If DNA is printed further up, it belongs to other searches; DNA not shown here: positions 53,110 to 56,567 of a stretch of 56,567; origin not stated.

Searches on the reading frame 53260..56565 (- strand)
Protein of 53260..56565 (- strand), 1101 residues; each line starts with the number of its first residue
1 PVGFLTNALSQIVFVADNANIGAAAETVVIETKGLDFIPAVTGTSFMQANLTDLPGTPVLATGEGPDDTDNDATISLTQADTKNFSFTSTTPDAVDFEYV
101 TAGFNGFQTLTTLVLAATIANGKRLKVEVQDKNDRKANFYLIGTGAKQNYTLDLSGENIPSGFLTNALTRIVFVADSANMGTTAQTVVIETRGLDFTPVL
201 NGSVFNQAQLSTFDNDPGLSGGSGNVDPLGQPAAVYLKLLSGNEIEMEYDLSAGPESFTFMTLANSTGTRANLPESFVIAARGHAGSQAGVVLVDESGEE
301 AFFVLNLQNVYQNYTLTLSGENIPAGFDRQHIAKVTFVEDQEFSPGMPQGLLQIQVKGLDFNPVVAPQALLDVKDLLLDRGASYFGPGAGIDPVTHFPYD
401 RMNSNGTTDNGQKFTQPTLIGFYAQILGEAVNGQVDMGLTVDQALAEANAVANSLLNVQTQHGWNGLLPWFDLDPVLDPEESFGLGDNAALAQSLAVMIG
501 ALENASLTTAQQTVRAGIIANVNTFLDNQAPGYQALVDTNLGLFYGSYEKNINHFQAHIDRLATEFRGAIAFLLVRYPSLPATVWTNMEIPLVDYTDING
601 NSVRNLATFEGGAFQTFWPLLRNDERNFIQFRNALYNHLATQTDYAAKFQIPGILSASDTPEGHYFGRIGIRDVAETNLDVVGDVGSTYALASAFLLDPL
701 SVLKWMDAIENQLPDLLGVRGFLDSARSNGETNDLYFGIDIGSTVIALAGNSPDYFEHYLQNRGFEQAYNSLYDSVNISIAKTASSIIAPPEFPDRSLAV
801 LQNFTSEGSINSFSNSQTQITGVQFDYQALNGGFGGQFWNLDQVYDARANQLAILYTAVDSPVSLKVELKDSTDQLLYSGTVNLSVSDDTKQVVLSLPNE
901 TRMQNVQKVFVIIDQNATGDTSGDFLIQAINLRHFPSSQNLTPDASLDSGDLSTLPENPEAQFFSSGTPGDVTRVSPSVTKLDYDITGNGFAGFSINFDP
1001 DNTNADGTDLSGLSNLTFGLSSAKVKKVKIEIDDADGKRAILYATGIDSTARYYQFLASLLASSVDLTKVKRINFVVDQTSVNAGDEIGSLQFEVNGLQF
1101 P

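Call 31: search_protein_families(library=pfam, proteins=[window:53260-56562:-], max_evalue=0.001)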
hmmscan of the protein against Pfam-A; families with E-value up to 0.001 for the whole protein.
window:53260-56562:- (1100 aa): 0 families

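Call 68: search_solved_structures(query=window:53260-56565:-, max_evalue=0.1)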
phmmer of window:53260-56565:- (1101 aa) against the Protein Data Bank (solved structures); distinct sequences matched with E-value up to 0.1: 1.
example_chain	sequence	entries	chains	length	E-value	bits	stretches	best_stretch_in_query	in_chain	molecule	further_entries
8xuj_A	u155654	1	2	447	1.5e-23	86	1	380-776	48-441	Membrane protein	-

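Call 69: search_protein_families(library=ncbifam, proteins=[window:53260-56565:-], max_evalue=0.01)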
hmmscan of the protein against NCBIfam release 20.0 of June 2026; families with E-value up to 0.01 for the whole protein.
window:53260-56565:- (1101 aa): 0 families
